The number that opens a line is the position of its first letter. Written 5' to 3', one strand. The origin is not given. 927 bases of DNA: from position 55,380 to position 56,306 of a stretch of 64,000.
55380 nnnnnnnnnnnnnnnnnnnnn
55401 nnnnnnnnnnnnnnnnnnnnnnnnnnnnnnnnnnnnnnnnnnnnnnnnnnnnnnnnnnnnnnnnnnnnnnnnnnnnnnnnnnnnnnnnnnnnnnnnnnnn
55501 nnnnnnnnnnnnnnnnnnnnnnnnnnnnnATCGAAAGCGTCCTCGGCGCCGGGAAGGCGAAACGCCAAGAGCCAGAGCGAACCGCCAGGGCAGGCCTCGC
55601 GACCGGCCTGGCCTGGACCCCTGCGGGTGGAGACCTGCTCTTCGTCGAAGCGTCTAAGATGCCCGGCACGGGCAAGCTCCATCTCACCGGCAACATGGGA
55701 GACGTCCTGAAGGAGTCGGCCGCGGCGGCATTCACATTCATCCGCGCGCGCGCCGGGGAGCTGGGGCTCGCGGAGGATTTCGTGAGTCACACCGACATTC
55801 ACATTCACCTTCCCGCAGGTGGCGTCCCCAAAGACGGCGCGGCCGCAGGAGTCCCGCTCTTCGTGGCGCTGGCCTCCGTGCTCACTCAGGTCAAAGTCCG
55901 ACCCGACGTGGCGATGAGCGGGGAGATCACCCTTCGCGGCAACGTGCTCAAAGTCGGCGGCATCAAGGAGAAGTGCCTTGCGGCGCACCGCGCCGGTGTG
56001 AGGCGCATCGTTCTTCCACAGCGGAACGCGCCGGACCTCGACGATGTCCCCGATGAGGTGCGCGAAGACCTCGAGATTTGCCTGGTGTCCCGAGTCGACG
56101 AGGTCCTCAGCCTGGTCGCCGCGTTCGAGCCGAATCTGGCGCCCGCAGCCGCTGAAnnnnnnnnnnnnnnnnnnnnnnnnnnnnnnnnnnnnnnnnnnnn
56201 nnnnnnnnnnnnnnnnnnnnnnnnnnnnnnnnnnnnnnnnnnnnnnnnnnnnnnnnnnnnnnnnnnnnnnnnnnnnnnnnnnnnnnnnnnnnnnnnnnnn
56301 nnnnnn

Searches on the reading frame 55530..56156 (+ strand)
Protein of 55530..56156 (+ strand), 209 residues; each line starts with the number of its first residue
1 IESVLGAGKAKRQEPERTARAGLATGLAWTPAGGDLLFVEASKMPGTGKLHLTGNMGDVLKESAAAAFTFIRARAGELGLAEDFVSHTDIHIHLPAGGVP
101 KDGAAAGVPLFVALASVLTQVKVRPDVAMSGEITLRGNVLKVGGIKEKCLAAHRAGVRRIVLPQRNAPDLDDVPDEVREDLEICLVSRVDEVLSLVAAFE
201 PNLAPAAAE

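Call 29: find_related_loci(query=window:55530-56156:+, collection=genome_contigs, flank=3000)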
Query window:55530-56156:+ (209 aa) in genome_contigs; peptide patterns used: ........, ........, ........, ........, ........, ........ (x = any residue, [..] = any of these).
599 stretches matched a pattern (row limit reached: there are more); 311 encode a relative of the query (tblastn E <= 1e-3); the best 80 are kept; 80 distinct loci.
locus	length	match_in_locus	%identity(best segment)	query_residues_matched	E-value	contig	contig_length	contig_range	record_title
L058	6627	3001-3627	98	1-209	2e-133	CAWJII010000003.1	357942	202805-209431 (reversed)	MAG: uncultured delta proteobacterium isolate MFD03804.bin.1.151 genome assembly, contig: contig_21509, whole genome sho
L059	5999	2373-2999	89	1-209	4e-123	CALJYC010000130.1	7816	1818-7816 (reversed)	MAG: uncultured bacterium isolate N3_Bin_MAXBIN__017_sub_1 genome assembly, contig: c_000004417515, whole genome shotgun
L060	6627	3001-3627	87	1-209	1e-121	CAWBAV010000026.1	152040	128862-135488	MAG: uncultured delta proteobacterium isolate MFD09779.bin.1.20 genome assembly, contig: contig_78637, whole genome shot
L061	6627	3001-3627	85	1-209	9e-120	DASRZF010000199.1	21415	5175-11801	MAG TPA_asm: Polyangiales bacterium isolate SMAG_U14152 k141_2542607, whole genome shotgun sequence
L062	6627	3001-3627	87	1-209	2e-119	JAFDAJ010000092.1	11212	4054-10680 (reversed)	MAG: Deltaproteobacteria bacterium isolate AB_1215_Bin_95 AB_1215_Bin_95_scaffold_5043, whole genome shotgun sequence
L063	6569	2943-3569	89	1-209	3e-119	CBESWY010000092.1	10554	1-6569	MAG TPA_asm: uncultured Myxococcales bacterium isolate SRR7614711_binner13_Refined_24 genome assembly, contig: ERZ250838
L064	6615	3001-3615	89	1-205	2e-119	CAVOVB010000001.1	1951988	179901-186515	MAG: uncultured delta proteobacterium isolate MFD09779.bin.2.182 genome assembly, contig: contig_12172, whole genome sho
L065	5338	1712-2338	87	1-209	1e-118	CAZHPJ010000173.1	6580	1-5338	MAG TPA_asm: uncultured Sandaracinaceae bacterium isolate SRP128015_co2_29 genome assembly, contig: NODE_10853_length_65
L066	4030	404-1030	87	1-209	3e-119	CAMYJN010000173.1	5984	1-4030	MAG: uncultured Polyangiaceae bacterium isolate FCS_Myxococcota_05 genome assembly, contig: NODE_4770_length_5984_cov_3.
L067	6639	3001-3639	86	1-209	1e-118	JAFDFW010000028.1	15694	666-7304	MAG: Deltaproteobacteria bacterium isolate Meg22_02_Bin_93 Meg22_02_Bin_93_scaffold_6269, whole genome shotgun sequence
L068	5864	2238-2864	86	1-209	3e-118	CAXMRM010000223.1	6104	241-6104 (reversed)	MAG: uncultured Myxococcota bacterium isolate 07C-BC-St05_bin.21.orig genome assembly, contig: k141_1170964, whole genom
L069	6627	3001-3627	86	1-209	2e-117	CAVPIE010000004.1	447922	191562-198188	MAG: uncultured delta proteobacterium isolate MFD09964.bin.1.42 genome assembly, contig: contig_2015, whole genome shotg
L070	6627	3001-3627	87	1-209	2e-117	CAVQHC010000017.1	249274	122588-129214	MAG: uncultured delta proteobacterium isolate MFD09964.bin.1.233 genome assembly, contig: contig_9523, whole genome shot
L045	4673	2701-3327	86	1-209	9e-118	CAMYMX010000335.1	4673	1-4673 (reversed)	MAG: uncultured Polyangiaceae bacterium isolate FCS_M_Myxococcota_13.1 genome assembly, contig: NODE_27826_length_4673_c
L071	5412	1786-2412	84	1-209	3e-117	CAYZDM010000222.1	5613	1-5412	MAG TPA_asm: uncultured Sandaracinaceae bacterium isolate SRP155585_co1_222 genome assembly, contig: NODE_11186_length_5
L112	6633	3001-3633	60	1-209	6e-79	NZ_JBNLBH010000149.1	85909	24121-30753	MAG: Haliangium sp. isolate C2.bin.32.orig k141_378998, whole genome shotgun sequence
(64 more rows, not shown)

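Call 75: find_related_loci(query=L112:1252-3633:+, collection=genome_contigs, flank=3000)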
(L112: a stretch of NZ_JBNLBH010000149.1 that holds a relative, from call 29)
Query L112:1252-3633:+ (794 aa) in genome_contigs; peptide patterns used: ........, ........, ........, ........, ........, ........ (x = any residue, [..] = any of these).
600 stretches matched a pattern (row limit reached: there are more); 586 encode a relative of the query (tblastn E <= 1e-3); the best 80 are kept; 80 distinct loci.
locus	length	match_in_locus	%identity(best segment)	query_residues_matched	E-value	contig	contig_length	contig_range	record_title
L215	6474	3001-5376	89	1-792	0e+0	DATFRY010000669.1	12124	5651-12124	MAG TPA_asm: Kofleriaceae bacterium isolate SMAG_U9370 k141_3748592, whole genome shotgun sequence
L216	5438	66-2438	86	1-791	0e+0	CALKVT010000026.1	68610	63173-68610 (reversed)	MAG TPA_asm: uncultured Myxococcales bacterium isolate SRR1506987_bin.35_CONCOCT_v1.1_MAG genome assembly, contig: ERZ76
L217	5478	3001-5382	86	1-794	0e+0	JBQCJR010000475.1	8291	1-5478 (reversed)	MAG: Kofleriaceae bacterium isolate bin995 k127_2088823, whole genome shotgun sequence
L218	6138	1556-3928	86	1-791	0e+0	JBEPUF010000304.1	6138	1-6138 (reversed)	MAG: Deltaproteobacteria bacterium isolate 22E.concoct.107 NODE_13226_length_6138_cov_5.808483:0-6138, whole genome shot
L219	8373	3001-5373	86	1-791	0e+0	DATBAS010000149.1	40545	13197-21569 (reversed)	MAG TPA_asm: Kofleriaceae bacterium isolate SMAG_U5738 k141_2848699, whole genome shotgun sequence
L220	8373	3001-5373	86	1-791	0e+0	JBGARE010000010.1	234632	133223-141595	MAG: Kofleriaceae bacterium isolate MAG_AAO_AS.67 AAOAS-67_NODE_10_length_234632_cov_7.069191, whole genome shotgun sequ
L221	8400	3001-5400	85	1-791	0e+0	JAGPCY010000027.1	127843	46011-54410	MAG: Kofleriaceae bacterium isolate Gw_SlAct_bin_340 Gw_SlAct_171_length_127843_cov_31.060799, whole genome shotgun sequ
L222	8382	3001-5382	87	1-794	0e+0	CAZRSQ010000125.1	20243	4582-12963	MAG TPA_asm: uncultured Kofleriaceae bacterium isolate SRP287051_co2_177 genome assembly, contig: NODE_5160_length_20243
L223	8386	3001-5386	86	1-793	0e+0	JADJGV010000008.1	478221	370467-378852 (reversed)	MAG: Myxococcales bacterium isolate Damh_18-Q3-R51-60_BATAC.454 tig00001127-10-4779990, whole genome shotgun sequence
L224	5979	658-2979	69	13-785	0e+0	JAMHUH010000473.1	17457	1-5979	MAG: Nannocystaceae bacterium isolate ST_AS_metabat.41 k201_2344134, whole genome shotgun sequence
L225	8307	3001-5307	64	16-785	0e+0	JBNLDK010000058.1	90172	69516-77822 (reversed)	MAG: Polyangiaceae bacterium isolate C1C2.bin.51.orig k141_1171468, whole genome shotgun sequence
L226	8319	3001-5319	64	12-785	0e+0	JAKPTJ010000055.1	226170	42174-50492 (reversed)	MAG: Deltaproteobacteria bacterium isolate JPNA_metabat.9 k141_1233818, whole genome shotgun sequence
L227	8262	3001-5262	65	18-772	0e+0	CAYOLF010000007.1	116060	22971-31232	MAG TPA_asm: uncultured Polyangiaceae bacterium isolate SRP192927_co6_627 genome assembly, contig: NODE_104_length_11606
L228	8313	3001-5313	64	13-786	0e+0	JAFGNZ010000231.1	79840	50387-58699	MAG: Myxococcaceae bacterium isolate Zod_Metabat.575 k87_6918149, whole genome shotgun sequence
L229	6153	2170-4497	62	13-787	0e+0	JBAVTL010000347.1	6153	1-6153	MAG: Anaeromyxobacteraceae bacterium isolate MFD03638_ilm_asm_bin5 k127_44080, whole genome shotgun sequence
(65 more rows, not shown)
